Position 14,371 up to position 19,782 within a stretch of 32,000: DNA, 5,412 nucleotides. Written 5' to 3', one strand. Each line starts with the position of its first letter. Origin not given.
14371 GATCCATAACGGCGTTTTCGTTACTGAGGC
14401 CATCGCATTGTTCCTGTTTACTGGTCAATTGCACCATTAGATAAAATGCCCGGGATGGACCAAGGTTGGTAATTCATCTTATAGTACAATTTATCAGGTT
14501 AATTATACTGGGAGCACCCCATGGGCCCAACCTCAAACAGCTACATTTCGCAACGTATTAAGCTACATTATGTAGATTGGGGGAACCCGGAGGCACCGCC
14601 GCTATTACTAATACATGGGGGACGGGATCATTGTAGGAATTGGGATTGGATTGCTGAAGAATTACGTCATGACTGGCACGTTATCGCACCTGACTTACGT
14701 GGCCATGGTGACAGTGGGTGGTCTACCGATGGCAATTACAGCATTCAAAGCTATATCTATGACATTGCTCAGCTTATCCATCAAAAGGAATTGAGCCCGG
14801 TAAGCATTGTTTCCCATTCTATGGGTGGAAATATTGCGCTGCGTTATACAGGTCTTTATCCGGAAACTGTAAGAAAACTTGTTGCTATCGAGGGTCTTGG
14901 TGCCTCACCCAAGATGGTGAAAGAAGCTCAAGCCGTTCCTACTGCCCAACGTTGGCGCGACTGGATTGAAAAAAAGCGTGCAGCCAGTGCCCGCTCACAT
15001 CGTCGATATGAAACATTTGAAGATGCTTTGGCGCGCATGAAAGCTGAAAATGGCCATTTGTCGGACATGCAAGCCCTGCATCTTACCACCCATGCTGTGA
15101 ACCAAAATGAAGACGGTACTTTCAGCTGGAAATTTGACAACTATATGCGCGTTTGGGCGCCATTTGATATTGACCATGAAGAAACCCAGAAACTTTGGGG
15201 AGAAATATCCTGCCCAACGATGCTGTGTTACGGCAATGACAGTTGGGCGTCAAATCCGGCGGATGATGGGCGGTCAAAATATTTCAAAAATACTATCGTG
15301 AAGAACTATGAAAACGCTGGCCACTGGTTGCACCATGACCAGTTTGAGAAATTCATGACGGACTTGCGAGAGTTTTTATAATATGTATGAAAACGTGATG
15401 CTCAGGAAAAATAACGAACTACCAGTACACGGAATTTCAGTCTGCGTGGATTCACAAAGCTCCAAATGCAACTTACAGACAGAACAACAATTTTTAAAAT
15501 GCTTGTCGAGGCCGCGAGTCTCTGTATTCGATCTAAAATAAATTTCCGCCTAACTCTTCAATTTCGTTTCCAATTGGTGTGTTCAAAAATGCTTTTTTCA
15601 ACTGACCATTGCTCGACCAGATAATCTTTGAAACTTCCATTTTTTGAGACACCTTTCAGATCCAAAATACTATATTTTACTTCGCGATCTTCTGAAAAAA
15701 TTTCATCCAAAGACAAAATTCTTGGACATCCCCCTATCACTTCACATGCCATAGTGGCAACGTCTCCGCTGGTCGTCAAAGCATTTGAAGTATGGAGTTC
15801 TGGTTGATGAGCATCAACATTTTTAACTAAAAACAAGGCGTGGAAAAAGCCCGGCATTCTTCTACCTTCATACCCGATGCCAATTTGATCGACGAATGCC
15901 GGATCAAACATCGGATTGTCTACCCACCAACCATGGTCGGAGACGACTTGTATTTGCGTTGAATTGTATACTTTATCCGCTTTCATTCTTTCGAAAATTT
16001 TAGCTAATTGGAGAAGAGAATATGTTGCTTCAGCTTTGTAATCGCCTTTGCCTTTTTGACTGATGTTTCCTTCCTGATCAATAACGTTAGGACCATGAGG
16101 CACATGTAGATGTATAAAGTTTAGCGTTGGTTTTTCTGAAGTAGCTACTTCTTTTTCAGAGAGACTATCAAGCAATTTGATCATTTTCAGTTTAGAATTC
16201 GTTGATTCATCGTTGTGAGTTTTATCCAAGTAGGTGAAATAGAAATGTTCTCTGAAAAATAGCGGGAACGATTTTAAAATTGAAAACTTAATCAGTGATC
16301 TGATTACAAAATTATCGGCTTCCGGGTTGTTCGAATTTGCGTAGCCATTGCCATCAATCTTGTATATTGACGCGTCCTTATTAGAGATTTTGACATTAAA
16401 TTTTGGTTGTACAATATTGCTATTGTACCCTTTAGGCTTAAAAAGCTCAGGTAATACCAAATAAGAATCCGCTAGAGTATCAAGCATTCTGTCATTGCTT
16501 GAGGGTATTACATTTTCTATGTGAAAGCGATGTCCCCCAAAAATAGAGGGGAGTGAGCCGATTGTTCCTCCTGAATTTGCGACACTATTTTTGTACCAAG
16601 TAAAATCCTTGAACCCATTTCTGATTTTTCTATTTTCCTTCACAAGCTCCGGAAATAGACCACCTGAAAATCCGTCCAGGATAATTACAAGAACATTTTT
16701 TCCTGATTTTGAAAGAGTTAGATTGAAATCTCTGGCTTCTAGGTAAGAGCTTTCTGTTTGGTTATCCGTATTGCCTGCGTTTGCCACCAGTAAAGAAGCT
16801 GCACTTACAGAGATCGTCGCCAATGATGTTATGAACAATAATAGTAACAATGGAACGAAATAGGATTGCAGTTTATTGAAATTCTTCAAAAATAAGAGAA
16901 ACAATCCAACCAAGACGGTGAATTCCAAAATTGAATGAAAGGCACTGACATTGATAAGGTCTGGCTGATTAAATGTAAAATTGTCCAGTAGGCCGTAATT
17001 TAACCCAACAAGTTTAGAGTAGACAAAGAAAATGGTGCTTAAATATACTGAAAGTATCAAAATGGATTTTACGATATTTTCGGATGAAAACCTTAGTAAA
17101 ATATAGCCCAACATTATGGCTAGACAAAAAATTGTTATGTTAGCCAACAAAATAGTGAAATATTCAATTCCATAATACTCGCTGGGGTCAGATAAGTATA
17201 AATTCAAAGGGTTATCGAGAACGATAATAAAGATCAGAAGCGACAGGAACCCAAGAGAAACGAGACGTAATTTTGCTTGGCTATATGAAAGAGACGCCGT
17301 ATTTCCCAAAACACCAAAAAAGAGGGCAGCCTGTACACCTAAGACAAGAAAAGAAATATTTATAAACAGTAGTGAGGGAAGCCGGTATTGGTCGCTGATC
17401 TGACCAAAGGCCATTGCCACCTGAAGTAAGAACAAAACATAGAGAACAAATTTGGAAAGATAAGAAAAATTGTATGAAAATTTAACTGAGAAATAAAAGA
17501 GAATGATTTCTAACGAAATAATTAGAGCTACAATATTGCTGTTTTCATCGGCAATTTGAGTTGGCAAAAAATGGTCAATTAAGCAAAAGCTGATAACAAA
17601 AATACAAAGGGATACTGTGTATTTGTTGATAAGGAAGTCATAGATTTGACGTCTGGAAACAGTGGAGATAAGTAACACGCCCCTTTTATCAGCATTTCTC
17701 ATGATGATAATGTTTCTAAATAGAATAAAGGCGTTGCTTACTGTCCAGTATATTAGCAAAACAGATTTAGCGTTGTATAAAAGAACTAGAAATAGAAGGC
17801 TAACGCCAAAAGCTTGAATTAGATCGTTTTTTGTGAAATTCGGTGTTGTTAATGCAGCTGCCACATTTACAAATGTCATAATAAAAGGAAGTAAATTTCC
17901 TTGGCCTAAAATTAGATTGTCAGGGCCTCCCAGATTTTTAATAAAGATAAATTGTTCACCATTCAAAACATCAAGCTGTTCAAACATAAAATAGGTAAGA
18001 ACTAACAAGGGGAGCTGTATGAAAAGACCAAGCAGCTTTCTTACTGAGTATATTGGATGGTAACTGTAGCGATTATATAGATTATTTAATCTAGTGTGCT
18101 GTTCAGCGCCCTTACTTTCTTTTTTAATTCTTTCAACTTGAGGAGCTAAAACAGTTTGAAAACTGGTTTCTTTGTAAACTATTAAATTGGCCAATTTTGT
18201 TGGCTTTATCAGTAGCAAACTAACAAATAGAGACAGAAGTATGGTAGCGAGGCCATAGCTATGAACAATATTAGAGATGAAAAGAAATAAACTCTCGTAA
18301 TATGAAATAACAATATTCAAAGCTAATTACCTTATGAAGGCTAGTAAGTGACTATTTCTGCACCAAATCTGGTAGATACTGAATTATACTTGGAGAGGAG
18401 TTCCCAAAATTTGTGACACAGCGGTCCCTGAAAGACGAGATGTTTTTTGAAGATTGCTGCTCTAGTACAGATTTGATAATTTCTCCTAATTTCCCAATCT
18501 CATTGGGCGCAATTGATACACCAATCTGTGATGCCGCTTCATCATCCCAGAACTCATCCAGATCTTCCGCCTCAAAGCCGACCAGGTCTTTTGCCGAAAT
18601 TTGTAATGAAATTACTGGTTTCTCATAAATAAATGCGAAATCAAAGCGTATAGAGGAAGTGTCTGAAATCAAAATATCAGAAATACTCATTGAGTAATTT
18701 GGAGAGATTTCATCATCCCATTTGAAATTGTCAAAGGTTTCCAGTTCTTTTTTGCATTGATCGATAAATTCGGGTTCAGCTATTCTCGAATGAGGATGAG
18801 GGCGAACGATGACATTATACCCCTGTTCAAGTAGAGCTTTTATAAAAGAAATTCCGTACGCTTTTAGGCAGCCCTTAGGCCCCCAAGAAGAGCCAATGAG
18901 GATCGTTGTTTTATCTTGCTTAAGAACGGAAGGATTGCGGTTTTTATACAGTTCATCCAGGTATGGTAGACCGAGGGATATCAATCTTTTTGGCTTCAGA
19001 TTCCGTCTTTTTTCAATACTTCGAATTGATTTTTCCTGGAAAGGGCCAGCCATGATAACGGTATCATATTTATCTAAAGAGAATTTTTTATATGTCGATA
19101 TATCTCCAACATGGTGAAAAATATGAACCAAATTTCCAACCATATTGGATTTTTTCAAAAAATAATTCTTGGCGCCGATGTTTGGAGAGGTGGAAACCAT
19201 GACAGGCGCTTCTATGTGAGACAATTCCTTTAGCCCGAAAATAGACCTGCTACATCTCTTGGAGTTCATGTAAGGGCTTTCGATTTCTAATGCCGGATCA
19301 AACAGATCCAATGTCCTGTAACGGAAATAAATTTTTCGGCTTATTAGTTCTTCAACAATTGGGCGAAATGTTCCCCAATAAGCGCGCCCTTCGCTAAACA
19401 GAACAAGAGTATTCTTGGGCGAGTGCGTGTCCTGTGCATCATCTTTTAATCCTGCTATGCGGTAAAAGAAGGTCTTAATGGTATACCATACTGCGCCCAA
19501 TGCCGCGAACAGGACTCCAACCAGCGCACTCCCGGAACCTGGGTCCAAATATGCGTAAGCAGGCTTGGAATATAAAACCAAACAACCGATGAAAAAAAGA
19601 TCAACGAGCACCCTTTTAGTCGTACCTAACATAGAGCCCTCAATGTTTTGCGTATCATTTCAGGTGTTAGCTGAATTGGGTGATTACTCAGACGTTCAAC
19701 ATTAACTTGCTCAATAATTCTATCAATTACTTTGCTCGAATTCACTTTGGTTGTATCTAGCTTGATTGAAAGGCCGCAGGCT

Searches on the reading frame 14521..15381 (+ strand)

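Call 8: search_protein_families(library=pfam, proteins=[window:14521-15381:+], max_evalue=0.001)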
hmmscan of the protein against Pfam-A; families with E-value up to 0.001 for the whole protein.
window:14521-15381:+ (286 aa): 5 families
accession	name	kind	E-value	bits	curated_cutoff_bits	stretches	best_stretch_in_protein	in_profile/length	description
PF00561.26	Abhydrolase_1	-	2.7e-24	86.6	25.8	1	26-273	1-243/245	alpha/beta hydrolase fold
PF12697.13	Abhydrolase_6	-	2.4e-21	77.9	26.3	1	28-274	1-210/217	Alpha/beta hydrolase family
PF12146.15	Hydrolase_4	-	9.5e-18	64.8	27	1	28-152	7-129/239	Serine aminopeptidase, S33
PF07819.20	PGAP1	-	8.8e-05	22.8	24.3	1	76-214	73-210/233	PGAP1-like alpha/beta domain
PF00975.26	Thioesterase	-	0.00026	21.7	26.4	1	28-206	3-183/226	Thioesterase domain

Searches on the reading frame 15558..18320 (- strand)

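Call 8: search_protein_families(library=pfam, proteins=[window:15558-18320:-], max_evalue=0.001)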
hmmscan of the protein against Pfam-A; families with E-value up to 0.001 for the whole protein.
window:15558-18320:- (920 aa): 2 families
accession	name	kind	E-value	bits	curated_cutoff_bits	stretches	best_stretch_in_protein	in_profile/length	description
PF02096.25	60KD_IMP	-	3.4e-15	56.9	35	1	22-208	1-163/163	60Kd inner membrane protein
PF00884.28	Sulfatase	-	9.1e-09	35.5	25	1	541-797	1-242/301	Sulfatase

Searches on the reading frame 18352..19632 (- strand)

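Call 8: search_protein_families(library=pfam, proteins=[window:18352-19632:-], max_evalue=0.001)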
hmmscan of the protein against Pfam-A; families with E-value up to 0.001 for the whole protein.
window:18352-19632:- (426 aa): 1 family
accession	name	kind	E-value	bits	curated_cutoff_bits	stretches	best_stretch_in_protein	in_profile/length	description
PF04464.20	Glyphos_transf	-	8.2e-09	35.3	22.1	1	186-344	132-293/367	CDP-Glycerol:Poly(glycerophosphate) glycerophosphotransferase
